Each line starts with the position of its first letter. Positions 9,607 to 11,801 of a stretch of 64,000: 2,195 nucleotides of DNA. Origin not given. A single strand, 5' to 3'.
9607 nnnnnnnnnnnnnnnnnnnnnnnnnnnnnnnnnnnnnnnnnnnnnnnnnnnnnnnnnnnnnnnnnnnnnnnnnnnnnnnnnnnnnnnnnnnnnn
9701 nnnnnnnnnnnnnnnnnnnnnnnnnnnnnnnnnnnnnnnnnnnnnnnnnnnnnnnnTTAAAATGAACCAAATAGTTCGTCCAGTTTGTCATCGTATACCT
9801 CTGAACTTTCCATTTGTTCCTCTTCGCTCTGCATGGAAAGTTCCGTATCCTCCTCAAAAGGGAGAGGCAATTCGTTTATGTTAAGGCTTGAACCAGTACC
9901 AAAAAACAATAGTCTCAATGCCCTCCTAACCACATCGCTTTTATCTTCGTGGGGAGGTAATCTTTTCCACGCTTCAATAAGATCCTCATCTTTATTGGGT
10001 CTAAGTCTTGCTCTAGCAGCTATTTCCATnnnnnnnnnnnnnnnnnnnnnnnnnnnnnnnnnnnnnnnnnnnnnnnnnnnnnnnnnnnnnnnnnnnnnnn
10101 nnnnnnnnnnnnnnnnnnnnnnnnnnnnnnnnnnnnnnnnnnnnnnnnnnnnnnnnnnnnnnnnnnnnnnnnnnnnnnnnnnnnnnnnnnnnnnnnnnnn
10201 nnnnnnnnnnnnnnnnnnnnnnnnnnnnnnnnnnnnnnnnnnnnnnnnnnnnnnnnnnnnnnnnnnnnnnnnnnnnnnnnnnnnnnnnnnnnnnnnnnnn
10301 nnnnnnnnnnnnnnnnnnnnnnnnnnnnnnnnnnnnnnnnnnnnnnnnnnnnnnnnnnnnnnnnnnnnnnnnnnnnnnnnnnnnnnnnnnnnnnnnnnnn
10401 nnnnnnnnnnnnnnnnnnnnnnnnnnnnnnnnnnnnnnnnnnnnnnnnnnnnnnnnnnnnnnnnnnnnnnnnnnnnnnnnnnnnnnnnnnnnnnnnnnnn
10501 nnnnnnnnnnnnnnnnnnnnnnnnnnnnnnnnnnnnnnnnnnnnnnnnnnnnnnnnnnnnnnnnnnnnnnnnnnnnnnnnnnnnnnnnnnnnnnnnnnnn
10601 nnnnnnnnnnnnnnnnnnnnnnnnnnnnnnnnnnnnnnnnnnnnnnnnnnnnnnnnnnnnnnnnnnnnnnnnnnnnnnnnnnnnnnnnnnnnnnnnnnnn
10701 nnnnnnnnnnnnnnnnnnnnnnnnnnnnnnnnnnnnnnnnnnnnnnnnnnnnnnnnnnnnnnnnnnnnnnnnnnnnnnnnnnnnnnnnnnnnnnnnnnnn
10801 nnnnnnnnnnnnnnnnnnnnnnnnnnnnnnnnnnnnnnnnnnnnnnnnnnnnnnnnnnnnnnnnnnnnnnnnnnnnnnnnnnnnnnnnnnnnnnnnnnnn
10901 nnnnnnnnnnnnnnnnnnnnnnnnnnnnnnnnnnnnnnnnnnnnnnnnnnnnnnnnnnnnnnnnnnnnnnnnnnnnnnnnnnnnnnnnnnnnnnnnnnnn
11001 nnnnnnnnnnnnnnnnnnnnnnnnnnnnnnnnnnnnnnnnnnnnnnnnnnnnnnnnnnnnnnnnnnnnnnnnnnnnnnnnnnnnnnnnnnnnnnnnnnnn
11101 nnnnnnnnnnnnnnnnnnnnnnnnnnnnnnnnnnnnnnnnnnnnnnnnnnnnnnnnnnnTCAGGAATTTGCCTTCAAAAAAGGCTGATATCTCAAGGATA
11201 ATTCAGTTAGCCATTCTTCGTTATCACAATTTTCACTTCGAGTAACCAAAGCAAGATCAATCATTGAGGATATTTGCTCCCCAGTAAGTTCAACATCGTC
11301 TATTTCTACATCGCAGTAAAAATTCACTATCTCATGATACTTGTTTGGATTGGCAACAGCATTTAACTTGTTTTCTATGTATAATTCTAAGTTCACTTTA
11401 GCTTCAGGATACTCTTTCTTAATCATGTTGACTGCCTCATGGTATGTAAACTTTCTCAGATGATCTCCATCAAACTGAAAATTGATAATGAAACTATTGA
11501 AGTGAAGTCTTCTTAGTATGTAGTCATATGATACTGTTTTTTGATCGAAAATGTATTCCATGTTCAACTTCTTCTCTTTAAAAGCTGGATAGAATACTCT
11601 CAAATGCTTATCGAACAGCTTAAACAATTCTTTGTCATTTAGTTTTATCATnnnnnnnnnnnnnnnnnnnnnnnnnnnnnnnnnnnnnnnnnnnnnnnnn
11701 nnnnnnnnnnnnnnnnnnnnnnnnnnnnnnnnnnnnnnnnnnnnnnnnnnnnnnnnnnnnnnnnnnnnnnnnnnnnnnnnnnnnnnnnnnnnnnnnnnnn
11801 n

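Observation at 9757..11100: Phage-borne actin-like (ParM-family) ATPase with overlapping RHH adaptor and TGTACA repeat array, a putative parMRC-type positioning system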

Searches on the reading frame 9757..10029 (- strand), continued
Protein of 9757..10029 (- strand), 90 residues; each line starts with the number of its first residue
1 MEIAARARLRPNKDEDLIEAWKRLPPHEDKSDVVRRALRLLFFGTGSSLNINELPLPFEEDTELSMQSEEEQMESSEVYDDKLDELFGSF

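Call 80: search_protein_families(library=pfam, alignment_id=A8, max_evalue=1)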
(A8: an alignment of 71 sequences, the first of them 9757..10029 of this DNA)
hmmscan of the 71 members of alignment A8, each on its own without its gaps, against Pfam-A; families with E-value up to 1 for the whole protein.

A. member 1, window:9757-10029:- (90 aa): 0 families

B. families by the number of members that match (of 71 scanned): 44 families (the first 25 are shown)
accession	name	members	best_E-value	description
PF01402.27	RHH_1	18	0.0015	Ribbon-helix-helix protein, copG family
PF07499.19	RuvA_C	9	0.0013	RuvA, C-terminal domain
PF24305.1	P8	2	0.017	Probiotic-derived P8 protein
PF19839.5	RHH_9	2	0.019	Ribbon-helix-helix protein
PF09957.15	VapB_antitoxin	2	0.062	Bacterial antitoxin of type II TA system, VapB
PF17723.7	RHH_8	2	0.12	Ribbon-Helix-Helix transcriptional regulator family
PF12651.13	RHH_3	2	0.14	Ribbon-helix-helix domain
PF06201.19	PITH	1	0.0019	PITH domain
PF06391.18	MAT1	1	0.0063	CDK-activating kinase assembly factor MAT1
PF22957.2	NUP210_Ig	1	0.0083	NUP210 Ig-like domain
PF10593.14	Z1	1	0.0087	Z1 domain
PF07510.16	GmrSD_C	1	0.013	GmrSD restriction endonucleases, C-terminal domain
PF16632.10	Caskin-tail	1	0.019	C-terminal region of Caskin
PF07319.16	DnaI_N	1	0.031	Primosomal protein DnaI N-terminus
PF10144.15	SMP_2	1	0.037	Bacterial virulence factor haemolysin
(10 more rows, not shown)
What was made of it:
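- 9757..10029 (-): alpR-like adaptor, 90 aa. Probable RHH DNA-binding domain at residues 1-44; variable acidic linker at 45-76; conserved C-terminal helix ........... at 77-90. The ATG overlaps the alp stop by 10 nt. Pfam RHH_1 matches 18 of 71 members (call 80).
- On Ribbon-helix-helix (CopG/Arc/MetJ; ParR/ParG-type) DNA-binding proteins: RHH_1 matches 18 of 71 members, best E 0.0015 (call 80).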

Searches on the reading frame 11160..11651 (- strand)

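Call 3: search_protein_families(library=pfam, proteins=[window:11160-11651:-], max_evalue=1)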
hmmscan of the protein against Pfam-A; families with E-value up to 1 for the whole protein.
window:11160-11651:- (163 aa): 2 families
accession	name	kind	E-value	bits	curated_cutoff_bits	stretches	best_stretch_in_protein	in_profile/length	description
PF18192.6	DNTTIP1_dimer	-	0.0074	17.1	26.1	1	6-40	15-51/69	DNTTIP1 dimerisation domain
PF12305.13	DUF3630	-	0.13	12.8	25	1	104-150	8-55/94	Protein of unknown function (DUF3630)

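Call 4: search_protein_families(library=phrogs, proteins=[window:11160-11651:-], max_evalue=0.01)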
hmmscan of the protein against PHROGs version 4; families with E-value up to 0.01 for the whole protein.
window:11160-11651:- (163 aa): 0 families
